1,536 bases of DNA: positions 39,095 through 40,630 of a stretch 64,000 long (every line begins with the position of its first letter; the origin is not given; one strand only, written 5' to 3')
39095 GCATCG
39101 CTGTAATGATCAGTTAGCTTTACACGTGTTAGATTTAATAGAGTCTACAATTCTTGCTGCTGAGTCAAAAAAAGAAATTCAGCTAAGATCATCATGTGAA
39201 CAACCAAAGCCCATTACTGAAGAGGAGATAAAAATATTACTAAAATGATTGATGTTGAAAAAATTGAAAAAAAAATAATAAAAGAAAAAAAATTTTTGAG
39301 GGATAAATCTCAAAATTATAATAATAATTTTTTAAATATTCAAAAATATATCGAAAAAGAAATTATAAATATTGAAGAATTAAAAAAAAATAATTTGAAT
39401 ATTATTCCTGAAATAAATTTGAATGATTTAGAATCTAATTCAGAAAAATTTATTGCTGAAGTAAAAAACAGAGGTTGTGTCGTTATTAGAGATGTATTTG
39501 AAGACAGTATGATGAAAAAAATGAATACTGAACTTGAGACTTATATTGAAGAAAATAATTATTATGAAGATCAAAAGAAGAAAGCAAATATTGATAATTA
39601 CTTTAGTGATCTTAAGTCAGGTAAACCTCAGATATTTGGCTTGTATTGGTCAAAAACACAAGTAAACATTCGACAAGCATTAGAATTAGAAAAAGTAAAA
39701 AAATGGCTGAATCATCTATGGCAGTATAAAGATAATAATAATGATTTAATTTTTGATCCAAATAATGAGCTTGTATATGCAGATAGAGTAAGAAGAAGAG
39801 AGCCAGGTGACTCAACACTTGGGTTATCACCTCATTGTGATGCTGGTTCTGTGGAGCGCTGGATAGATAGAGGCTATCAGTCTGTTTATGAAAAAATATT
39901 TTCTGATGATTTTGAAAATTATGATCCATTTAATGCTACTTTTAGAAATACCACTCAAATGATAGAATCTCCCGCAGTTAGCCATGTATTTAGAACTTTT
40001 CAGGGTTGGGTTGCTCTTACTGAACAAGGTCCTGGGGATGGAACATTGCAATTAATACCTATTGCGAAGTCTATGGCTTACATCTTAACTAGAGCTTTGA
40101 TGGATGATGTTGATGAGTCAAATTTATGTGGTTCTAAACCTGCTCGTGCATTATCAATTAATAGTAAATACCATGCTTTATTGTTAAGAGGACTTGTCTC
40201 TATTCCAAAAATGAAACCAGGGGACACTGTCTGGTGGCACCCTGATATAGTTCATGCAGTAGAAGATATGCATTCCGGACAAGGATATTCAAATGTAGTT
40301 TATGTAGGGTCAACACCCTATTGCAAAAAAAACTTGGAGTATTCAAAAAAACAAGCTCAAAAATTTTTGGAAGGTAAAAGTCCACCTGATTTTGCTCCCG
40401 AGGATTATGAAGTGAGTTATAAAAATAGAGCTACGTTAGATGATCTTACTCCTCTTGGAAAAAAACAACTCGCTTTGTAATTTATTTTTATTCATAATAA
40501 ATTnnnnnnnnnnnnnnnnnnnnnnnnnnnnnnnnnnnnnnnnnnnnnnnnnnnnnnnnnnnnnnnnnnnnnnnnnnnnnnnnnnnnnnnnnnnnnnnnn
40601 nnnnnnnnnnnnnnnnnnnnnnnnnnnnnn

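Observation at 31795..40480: Orphan IolD + minimal CUT2 importer + two Fe(II)/2OG-oxygenase-like proteins flanking a Gfo/Idh/MocA oxidoreductase: an unassigned cyclitol or substituted-sugar module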

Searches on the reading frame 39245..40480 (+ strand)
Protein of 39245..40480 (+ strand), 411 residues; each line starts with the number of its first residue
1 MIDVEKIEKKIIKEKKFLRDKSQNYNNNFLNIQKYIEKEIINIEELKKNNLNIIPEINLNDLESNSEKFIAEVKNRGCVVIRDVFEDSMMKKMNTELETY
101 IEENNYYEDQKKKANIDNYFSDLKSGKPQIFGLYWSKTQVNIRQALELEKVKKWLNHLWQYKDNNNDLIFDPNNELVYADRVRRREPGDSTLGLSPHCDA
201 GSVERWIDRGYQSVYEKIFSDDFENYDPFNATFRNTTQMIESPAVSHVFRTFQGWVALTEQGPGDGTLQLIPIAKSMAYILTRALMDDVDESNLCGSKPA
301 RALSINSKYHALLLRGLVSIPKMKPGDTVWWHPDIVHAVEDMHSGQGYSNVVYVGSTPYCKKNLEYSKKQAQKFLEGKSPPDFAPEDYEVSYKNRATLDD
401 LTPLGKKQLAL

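Call 3: search_protein_families(library=pfam, proteins=[window:39245-40480:+], max_evalue=0.01)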
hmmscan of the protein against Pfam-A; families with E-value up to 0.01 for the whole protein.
window:39245-40480:+ (411 aa): 2 families
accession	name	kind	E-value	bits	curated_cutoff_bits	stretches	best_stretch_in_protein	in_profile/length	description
PF07350.19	Gig2-like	-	1.7e-122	409.5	27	1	6-410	2-407/408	Gig2-like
PF05721.19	PhyH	-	3.4e-07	31.2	22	1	250-346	125-209/213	Phytanoyl-CoA dioxygenase (PhyH)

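Call 4: search_protein_families(library=ncbifam, proteins=[window:39245-40480:+], max_evalue=0.01)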
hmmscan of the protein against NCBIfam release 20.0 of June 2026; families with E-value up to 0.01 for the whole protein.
window:39245-40480:+ (411 aa): 0 families

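Call 13: find_encoding_contigs(protein=window:39245-40480:+, flank=10000, max_places=10)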
Protein window:39245-40480:+ (411 aa): no gene with exactly this product is on record in the collection.

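Call 14: find_homologous_proteins(query=window:39245-40480:+, max_evalue=1e-20)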
Query window:39245-40480:+ (411 aa): 4904 proteins with E <= 1e-20 among 8000 candidates; the best 120 are listed.
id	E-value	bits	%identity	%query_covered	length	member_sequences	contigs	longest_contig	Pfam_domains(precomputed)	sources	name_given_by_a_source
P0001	3.6e-273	924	98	100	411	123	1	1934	PF07350.20,PF05721.20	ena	-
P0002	1.2e-265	899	95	100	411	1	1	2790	PF07350.20,PF05721.20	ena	-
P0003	8.7e-245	830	87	100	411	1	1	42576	PF07350.20,PF05721.20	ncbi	-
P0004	7.1e-244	827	87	100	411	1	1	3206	PF07350.20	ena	-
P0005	4.0e-241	818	85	100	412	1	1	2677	PF07350.20,PF05721.20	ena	-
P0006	6.3e-241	817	84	100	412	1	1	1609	PF07350.20,PF05721.20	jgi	-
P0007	3.3e-239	812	85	100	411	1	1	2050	PF07350.20,PF05721.20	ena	-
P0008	3.6e-239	812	85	100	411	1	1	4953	PF07350.20,PF05721.20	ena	-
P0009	1.1e-238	810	84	100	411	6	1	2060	PF07350.20,PF05721.20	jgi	-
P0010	5.2e-238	808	84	100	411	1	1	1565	PF07350.20,PF05721.20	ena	-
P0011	6.1e-238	808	84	100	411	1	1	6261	PF07350.20,PF05721.20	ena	-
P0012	1.4e-237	806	85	94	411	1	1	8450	PF07350.20,PF05721.20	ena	-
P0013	1.7e-237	806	85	94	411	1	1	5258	PF07350.20,PF05721.20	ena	-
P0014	1.7e-237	806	85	94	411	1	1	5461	PF07350.20,PF05721.20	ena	-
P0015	3.2e-236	802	83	100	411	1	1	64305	PF07350.20,PF05721.20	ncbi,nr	ncbi:DUF1479 domain-containing protein [Pelagibacteraceae bacterium]|nr:DUF1479 domain-containing pr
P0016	6.7e-236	801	83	100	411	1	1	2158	PF07350.20,PF05721.20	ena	-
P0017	3.5e-235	799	83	100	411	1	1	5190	PF07350.20,PF05721.20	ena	-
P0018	4.5e-235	798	85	96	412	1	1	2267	PF07350.20,PF05721.20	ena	-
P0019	7.7e-235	797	85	96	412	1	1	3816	PF07350.20,PF05721.20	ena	-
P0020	8.0e-235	797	86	100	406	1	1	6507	PF07350.20,PF05721.20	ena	-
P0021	9.5e-235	797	84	100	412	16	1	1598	PF07350.20,PF05721.20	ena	-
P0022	3.8e-234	795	84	94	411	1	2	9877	PF07350.20,PF05721.20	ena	-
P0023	3.9e-234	795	83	100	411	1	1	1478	PF07350.20,PF05721.20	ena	-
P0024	4.0e-234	795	82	100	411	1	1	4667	PF07350.20,PF05721.20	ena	-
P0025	6.1e-234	794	82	100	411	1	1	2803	PF07350.20,PF05721.20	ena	-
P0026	6.5e-234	794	82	100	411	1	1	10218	PF07350.20,PF05721.20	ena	-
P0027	6.6e-234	794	84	96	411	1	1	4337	PF07350.20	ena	-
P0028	6.7e-234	794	82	100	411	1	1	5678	PF07350.20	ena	-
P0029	6.8e-234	794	83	100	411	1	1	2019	PF07350.20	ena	-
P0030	1.3e-233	793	82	100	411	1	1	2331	PF07350.20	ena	-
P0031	1.9e-233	793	82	100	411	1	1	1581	PF07350.20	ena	-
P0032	2.5e-233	792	82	100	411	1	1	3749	PF07350.20,PF05721.20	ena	-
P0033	3.1e-233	792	82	100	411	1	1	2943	PF07350.20,PF05721.20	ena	-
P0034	4.2e-233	792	82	100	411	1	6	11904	PF07350.20,PF05721.20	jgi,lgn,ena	-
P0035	1.5e-232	790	82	100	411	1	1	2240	PF07350.20,PF05721.20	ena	-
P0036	1.9e-232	790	82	100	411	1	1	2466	PF07350.20,PF05721.20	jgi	-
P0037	2.8e-232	789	83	96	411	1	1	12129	PF07350.20,PF05721.20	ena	-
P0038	3.5e-232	789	82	100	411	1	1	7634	PF07350.20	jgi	-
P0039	5.4e-232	788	83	96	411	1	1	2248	PF07350.20,PF05721.20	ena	-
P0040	8.0e-232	787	82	100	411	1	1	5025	PF07350.20,PF05721.20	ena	-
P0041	9.2e-232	787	82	100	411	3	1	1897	PF07350.20,PF05721.20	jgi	-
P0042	2.8e-231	786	83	96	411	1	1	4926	PF07350.20,PF05721.20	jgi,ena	-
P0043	3.2e-231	785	83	94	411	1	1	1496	PF07350.20,PF05721.20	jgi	-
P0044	3.8e-231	785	83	96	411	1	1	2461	PF07350.20,PF05721.20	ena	-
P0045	4.2e-231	785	82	100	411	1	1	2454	PF07350.20,PF05721.20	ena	-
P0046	4.4e-231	785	83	96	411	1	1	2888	PF07350.20,PF05721.20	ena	-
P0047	8.4e-231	784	83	96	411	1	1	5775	PF07350.20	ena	-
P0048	1.6e-230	783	81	100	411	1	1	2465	PF07350.20,PF05721.20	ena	-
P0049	1.6e-227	773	95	87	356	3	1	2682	PF07350.20,PF05721.20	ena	-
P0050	1.8e-221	753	79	100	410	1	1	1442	PF07350.20,PF05721.20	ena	-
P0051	8.7e-221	751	79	100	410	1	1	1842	PF07350.20,PF05721.20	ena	-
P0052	1.3e-220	751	79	100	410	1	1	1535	PF07350.20,PF05721.20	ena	-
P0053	5.1e-220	749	79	100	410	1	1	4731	PF07350.20,PF05721.20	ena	-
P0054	8.5e-220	748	79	100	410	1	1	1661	PF07350.20,PF05721.20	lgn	-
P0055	8.8e-220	748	79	100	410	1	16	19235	PF07350.20,PF05721.20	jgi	jgi:hypothetical protein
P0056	1.2e-219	747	79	100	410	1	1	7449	PF07350.20,PF05721.20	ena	-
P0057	1.8e-219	747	79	100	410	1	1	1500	PF07350.20,PF05721.20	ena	-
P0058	1.8e-219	747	79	100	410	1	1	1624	PF07350.20,PF05721.20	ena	-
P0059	2.3e-219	746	79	100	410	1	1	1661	PF07350.20,PF05721.20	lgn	-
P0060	2.8e-219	746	78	100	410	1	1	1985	PF07350.20,PF05721.20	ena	-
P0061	2.9e-219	746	79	100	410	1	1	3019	PF07350.20,PF05721.20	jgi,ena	-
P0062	3.0e-219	746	78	100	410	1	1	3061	PF07350.20,PF05721.20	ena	-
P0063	3.1e-219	746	79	100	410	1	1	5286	PF07350.20,PF05721.20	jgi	-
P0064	4.6e-219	745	79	100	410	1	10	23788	PF07350.20,PF05721.20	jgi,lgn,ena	-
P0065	5.7e-219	745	79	100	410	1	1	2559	PF07350.20,PF05721.20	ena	-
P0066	7.5e-219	745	78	100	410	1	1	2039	PF07350.20,PF05721.20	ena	-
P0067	8.5e-219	745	79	100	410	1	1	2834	PF07350.20,PF05721.20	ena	-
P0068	8.6e-219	745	79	97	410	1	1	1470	PF07350.20,PF05721.20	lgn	-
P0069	9.1e-219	744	79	100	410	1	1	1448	PF07350.20,PF05721.20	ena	-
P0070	1.1e-218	744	78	100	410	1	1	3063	PF07350.20,PF05721.20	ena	-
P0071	1.5e-218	744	78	100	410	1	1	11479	PF07350.20,PF05721.20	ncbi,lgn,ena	-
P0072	1.5e-218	744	78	100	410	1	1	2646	PF07350.20,PF05721.20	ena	-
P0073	1.6e-218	744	78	100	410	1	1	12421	PF07350.20,PF05721.20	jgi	jgi:ectoine hydroxylase-related dioxygenase (phytanoyl-CoA dioxygenase family)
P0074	1.6e-218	744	78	100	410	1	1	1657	PF07350.20,PF05721.20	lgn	-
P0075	2.0e-218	743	78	100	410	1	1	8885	PF07350.20,PF05721.20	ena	-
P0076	2.3e-218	743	78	100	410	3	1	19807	PF07350.20,PF05721.20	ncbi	-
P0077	2.4e-218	743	78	100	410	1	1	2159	PF07350.20,PF05721.20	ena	-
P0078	2.4e-218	743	78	100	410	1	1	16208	PF07350.20,PF05721.20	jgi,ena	-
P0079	3.9e-218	742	78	100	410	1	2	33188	PF07350.20,PF05721.20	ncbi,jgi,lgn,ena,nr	ncbi:MAG: DUF1479 family protein [Proteobacteria bacterium]|nr:DUF1479 family protein [Pseudomonadot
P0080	3.9e-218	742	78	100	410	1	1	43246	PF07350.20,PF05721.20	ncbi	-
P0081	4.4e-218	742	78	100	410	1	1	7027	PF07350.20,PF05721.20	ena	-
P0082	4.5e-218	742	78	100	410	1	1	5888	PF07350.20,PF05721.20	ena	-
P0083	6.3e-218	742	78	100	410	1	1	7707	PF07350.20,PF05721.20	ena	-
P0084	6.7e-218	742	79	97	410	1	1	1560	PF07350.20,PF05721.20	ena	-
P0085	8.7e-218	741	78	100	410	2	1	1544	PF07350.20,PF05721.20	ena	-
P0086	9.0e-218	741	78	100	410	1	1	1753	PF07350.20,PF05721.20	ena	-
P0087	9.4e-218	741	78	100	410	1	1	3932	PF07350.20,PF05721.20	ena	-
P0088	9.9e-218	741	78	100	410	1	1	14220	PF07350.20,PF05721.20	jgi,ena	-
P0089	1.3e-217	741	79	97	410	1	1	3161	PF07350.20,PF05721.20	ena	-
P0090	1.3e-217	741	78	100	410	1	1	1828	PF07350.20,PF05721.20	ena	-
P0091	1.6e-217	740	78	100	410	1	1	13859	PF07350.20,PF05721.20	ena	-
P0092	1.7e-217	740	78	100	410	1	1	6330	PF07350.20,PF05721.20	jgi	jgi:ectoine hydroxylase-related dioxygenase (phytanoyl-CoA dioxygenase family)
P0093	1.9e-217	740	78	100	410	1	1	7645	PF07350.20,PF05721.20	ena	-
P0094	2.1e-217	740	78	100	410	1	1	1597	PF07350.20,PF05721.20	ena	-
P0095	2.2e-217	740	78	100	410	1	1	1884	PF07350.20,PF05721.20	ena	-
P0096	2.2e-217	740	78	100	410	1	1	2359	PF07350.20,PF05721.20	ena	-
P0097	2.5e-217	740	78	100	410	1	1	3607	PF07350.20,PF05721.20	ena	-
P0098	2.9e-217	740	78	100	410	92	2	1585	PF07350.20,PF05721.20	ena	-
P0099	3.1e-217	739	84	90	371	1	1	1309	PF07350.20,PF05721.20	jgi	-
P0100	3.3e-217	739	78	100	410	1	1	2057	PF07350.20,PF05721.20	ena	-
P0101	3.3e-217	739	78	100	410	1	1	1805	PF07350.20,PF05721.20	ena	-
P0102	3.3e-217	739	78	100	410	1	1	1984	PF07350.20,PF05721.20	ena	-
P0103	3.4e-217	739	78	100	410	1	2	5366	PF07350.20,PF05721.20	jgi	jgi:ectoine hydroxylase-related dioxygenase (phytanoyl-CoA dioxygenase family)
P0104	3.5e-217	739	78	100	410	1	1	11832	PF07350.20,PF05721.20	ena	-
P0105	3.7e-217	739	78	100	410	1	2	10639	PF07350.20,PF05721.20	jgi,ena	jgi:hypothetical protein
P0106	3.8e-217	739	78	100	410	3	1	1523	PF07350.20,PF05721.20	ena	-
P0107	4.2e-217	739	78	100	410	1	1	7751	PF07350.20,PF05721.20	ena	-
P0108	4.3e-217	739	78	100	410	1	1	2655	PF07350.20,PF05721.20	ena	-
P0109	4.5e-217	739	78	100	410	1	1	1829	PF07350.20,PF05721.20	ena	-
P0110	4.6e-217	739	78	100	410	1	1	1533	PF07350.20,PF05721.20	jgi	jgi:hypothetical protein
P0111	4.9e-217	739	78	100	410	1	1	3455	PF07350.20,PF05721.20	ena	-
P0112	4.9e-217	739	78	100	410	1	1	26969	PF07350.20,PF05721.20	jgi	jgi:hypothetical protein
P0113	5.0e-217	739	78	100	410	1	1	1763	PF07350.20,PF05721.20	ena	-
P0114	5.1e-217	739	78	100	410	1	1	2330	PF07350.20,PF05721.20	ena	-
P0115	5.8e-217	739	78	100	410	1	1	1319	PF07350.20,PF05721.20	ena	-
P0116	6.3e-217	738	78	100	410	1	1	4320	PF07350.20,PF05721.20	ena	-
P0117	6.7e-217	738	78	100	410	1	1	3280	PF07350.20,PF05721.20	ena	-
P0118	7.5e-217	738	78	100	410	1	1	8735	PF07350.20,PF05721.20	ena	-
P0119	7.9e-217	738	78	100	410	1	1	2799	PF07350.20,PF05721.20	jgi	jgi:hypothetical protein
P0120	8.5e-217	738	78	100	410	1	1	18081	PF07350.20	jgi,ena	-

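Call 15: find_encoding_contigs(protein=P0003, flank=10000, max_places=3)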
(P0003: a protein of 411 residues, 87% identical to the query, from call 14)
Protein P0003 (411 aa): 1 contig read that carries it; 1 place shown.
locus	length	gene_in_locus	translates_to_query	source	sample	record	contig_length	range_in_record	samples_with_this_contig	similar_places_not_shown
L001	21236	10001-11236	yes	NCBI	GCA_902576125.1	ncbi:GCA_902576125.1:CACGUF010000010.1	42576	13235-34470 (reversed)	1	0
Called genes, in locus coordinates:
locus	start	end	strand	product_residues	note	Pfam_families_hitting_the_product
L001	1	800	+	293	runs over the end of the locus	PF01070:FMN_dh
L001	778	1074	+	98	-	PF00478:IMPDH (faint), PF01070:FMN_dh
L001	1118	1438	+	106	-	-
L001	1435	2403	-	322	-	PF00389:2-Hacid_dh, PF02826:2-Hacid_dh_C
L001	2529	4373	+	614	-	PF02776:TPP_enzyme_N, PF00205:TPP_enzyme_M, PF02775:TPP_enzyme_C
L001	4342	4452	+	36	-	-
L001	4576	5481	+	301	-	PF13407:Peripla_BP_4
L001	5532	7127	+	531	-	PF02653:BPD_transp_2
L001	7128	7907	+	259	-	PF02463:SMC_N (faint), PF00005:ABC_tran, PF13304:AAA_21 (faint)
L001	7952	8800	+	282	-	PF05721:PhyH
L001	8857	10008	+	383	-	PF01408:GFO_IDH_MocA, PF22725:GFO_IDH_MocA_C3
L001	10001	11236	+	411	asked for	PF07350:Gig2-like, PF05721:PhyH (faint)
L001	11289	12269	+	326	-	PF00487:FA_desaturase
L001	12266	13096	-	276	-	PF02548:Pantoate_transf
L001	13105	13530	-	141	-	PF00903:Glyoxalase, PF13669:Glyoxalase_4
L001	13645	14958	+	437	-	PF01261:AP_endonuc_2 (weak), PF27526:XylA2_C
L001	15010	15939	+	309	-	PF06574:FAD_syn, PF01687:Flavokinase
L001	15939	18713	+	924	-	PF00133:tRNA-synt_1, PF09334:tRNA-synt_1g, PF01406:tRNA-synt_1e (weak), PF01921:tRNA-synt_1f (weak), PF08264:Anticodon_1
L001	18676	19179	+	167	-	PF01252:Peptidase_A8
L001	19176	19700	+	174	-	PF11233:DUF3035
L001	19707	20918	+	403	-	PF00342:PGI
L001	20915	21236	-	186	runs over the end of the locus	PF03602:Cons_hypoth95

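Call 16: find_encoding_contigs(protein=P0015, flank=10000, max_places=3)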
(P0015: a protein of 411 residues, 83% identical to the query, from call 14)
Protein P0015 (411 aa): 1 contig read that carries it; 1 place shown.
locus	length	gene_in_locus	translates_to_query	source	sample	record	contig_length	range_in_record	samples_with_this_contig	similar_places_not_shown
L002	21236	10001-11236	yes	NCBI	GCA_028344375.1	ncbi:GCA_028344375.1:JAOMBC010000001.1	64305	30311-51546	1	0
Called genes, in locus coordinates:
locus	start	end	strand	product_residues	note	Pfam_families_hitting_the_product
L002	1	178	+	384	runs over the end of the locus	PF01070:FMN_dh, PF03060:NMO (faint)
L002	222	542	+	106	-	-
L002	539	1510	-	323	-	PF00389:2-Hacid_dh, PF02826:2-Hacid_dh_C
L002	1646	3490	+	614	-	PF02776:TPP_enzyme_N, PF00205:TPP_enzyme_M, PF02775:TPP_enzyme_C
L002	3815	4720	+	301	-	PF13407:Peripla_BP_4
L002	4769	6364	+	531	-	PF02653:BPD_transp_2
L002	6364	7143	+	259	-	PF02463:SMC_N (weak), PF00005:ABC_tran, PF05621:TniB (faint), PF13304:AAA_21 (faint)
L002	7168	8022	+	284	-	PF05721:PhyH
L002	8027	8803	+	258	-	PF23441:SDR, PF00106:adh_short, PF01370:Epimerase (weak), PF03435:Sacchrp_dh_NADP (weak), PF08659:KR, PF13561:adh_short_C2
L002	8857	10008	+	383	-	PF01408:GFO_IDH_MocA, PF22725:GFO_IDH_MocA_C3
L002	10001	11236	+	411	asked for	PF07350:Gig2-like, PF05721:PhyH (faint)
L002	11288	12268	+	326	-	PF00487:FA_desaturase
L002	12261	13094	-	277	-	PF02548:Pantoate_transf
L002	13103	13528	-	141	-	PF00903:Glyoxalase, PF13669:Glyoxalase_4 (weak)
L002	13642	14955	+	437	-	PF01261:AP_endonuc_2 (weak), PF27526:XylA2_C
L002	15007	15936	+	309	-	PF06574:FAD_syn, PF01467:CTP_transf_like (weak), PF01687:Flavokinase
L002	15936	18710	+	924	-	PF00133:tRNA-synt_1, PF09334:tRNA-synt_1g, PF01406:tRNA-synt_1e (weak), PF01921:tRNA-synt_1f (weak), PF08264:Anticodon_1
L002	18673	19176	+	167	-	PF01252:Peptidase_A8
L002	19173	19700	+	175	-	PF11233:DUF3035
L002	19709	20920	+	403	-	PF00342:PGI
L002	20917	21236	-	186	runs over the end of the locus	PF03602:Cons_hypoth95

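Call 17: find_encoding_contigs(protein=P0080, flank=10000, max_places=3)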
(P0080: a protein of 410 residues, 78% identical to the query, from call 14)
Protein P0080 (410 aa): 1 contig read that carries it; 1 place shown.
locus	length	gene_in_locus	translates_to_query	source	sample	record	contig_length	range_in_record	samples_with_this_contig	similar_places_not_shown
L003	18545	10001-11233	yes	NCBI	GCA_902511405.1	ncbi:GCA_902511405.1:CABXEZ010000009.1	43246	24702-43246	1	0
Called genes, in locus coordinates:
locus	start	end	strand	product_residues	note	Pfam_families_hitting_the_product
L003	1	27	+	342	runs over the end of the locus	PF00389:2-Hacid_dh (weak), PF02826:2-Hacid_dh_C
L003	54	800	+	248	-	PF00005:ABC_tran, PF02463:SMC_N (weak), PF13304:AAA_21 (faint)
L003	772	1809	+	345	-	PF02653:BPD_transp_2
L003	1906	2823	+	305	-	PF00532:Peripla_BP_1, PF13407:Peripla_BP_4, PF13377:Peripla_BP_3 (weak)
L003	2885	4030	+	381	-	PF01408:GFO_IDH_MocA, PF03447:NAD_binding_3 (weak), PF22725:GFO_IDH_MocA_C3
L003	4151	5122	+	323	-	PF00532:Peripla_BP_1 (weak), PF13407:Peripla_BP_4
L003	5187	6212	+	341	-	PF02653:BPD_transp_2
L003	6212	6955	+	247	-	PF00005:ABC_tran, PF13304:AAA_21 (faint)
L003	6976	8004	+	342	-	PF00487:FA_desaturase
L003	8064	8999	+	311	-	PF05721:PhyH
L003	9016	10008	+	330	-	PF00487:FA_desaturase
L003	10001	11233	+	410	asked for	PF07350:Gig2-like, PF05721:PhyH (faint)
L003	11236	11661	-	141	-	PF00903:Glyoxalase, PF13669:Glyoxalase_4 (weak)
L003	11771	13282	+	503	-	PF00884:Sulfatase, PF01663:Phosphodiest (faint), PF16347:SGSH_C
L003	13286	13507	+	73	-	-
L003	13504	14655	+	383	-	PF01408:GFO_IDH_MocA, PF02894:GFO_IDH_MocA_C, PF22725:GFO_IDH_MocA_C3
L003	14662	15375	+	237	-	PF06283:ThuA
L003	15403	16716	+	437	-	PF01261:AP_endonuc_2 (weak), PF27526:XylA2_C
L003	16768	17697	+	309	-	PF06574:FAD_syn, PF01687:Flavokinase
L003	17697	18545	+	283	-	?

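Call 18: search_solved_structures(query=window:39245-40480:+, max_evalue=0.01)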
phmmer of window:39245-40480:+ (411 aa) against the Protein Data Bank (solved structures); distinct sequences matched with E-value up to 0.01: 4.
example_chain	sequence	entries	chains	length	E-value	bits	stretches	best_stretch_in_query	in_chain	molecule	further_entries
4rgk_A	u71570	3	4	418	7.4e-114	384.1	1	8-410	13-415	Uncharacterized protein | DUF1479 domain-containing protein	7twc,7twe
2csg_A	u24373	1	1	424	1.2e-93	317.5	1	17-410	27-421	putative cytoplasmic protein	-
2dbi_A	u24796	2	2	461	2.5e-90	306.6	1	18-410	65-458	Hypothetical protein ybiU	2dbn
6akz_A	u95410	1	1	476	9.5e-42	146.6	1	44-401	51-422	GlcNAc Inducible Gene 2, GIG2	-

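Call 28: find_related_loci(query=window:39245-40480:+, collection=genome_contigs, flank=10000)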
Query window:39245-40480:+ (411 aa) in genome_contigs; peptide patterns used: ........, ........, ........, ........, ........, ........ (x = any residue, [..] = any of these).
89 stretches matched a pattern; 29 encode a relative of the query (tblastn E <= 1e-3); 29 distinct loci.
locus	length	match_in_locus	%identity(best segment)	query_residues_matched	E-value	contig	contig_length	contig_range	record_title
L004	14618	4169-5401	98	1-411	0e+0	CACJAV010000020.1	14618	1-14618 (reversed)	MAG: uncultured Alphaproteobacteria bacterium isolate AG-447-A02 genome assembly, contig: AG-447-A02_NODE_20, whole geno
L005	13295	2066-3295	67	1-411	0e+0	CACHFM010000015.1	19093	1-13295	uncultured Pelagibacteraceae bacterium isolate AG-430-A11 genome assembly, contig: AG-430-A11_NODE_15, whole genome shot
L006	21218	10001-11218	66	5-411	0e+0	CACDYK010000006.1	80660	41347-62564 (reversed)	uncultured Pelagibacteraceae bacterium isolate AG-390-G11 genome assembly, contig: AG-390-G11_NODE_6, whole genome shotg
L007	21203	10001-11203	65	10-411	0e+0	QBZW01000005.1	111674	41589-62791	Pelagibacteraceae bacterium AG-337-G04 Ga0172120_105, whole genome shotgun sequence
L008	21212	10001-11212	66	7-411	0e+0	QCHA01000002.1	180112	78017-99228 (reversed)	Pelagibacteraceae bacterium AG-390-L03 Ga0172143_102, whole genome shotgun sequence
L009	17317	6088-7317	65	1-411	0e+0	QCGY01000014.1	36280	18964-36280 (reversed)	Pelagibacteraceae bacterium AG-390-D18 Ga0172142_114, whole genome shotgun sequence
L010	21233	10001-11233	87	1-411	0e+0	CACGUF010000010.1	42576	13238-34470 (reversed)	uncultured Alphaproteobacteria bacterium isolate AG-426-C22 genome assembly, contig: AG-426-C22_NODE_10, whole genome sh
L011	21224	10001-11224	52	5-411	3e-151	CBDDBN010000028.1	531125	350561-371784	MAG: Denitrobaculum sp. isolate 4fddff2f-19d8-4516-84eb-570fa45f9fb9 genome assembly, contig: contig_28, whole genome sh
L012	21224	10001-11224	53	5-411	3e-150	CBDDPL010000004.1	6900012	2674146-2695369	MAG: Denitrobaculum sp. isolate 3be665f0-f184-4678-b6b7-05c68c88e287 genome assembly, contig: chromosome_2, whole genome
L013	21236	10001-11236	51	1-411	1e-146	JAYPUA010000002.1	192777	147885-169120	MAG: Deltaproteobacteria bacterium isolate 139589_S190_rosella_bins.tsv.111 NODE_37_length_192777_cov_14.115052, whole g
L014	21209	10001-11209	53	10-411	1e-146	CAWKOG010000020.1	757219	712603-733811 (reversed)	MAG: uncultured Alphaproteobacteria bacterium isolate MFD00962.bin.2.283 genome assembly, contig: contig_77160, whole ge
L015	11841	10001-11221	52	5-411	7e-145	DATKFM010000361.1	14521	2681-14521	MAG TPA_asm: Verrucomicrobiia bacterium isolate SMAG_U14525 k141_2440985, whole genome shotgun sequence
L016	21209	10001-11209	53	10-411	2e-144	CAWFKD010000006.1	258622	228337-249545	MAG: uncultured Alphaproteobacteria bacterium isolate MFD02242.bin.2.142 genome assembly, contig: contig_23175, whole ge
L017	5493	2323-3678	53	9-411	8e-145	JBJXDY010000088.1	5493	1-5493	MAG: Dongiaceae bacterium isolate P.bin.51 k127_4447483, whole genome shotgun sequence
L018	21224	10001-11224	51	5-411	2e-143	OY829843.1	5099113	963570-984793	MAG: Alphaproteobacteria bacterium isolate f39589be-575b-4b6e-84b1-1196dcf6da37 genome assembly, chromosome: 1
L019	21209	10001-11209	53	10-411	1e-143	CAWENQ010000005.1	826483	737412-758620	MAG: uncultured Alphaproteobacteria bacterium isolate MFD02360.bin.1.49 genome assembly, contig: contig_169, whole genom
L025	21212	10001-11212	47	7-410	1e-121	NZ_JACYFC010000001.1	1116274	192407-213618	Marinomonas colpomeniae strain SM2066 D67_scaffold1, whole genome shotgun sequence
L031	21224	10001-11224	72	3-411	0e+0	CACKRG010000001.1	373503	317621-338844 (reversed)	MAG: uncultured Alphaproteobacteria bacterium isolate AG-916-I19 genome assembly, contig: AG-916-I19_NODE_1, whole genom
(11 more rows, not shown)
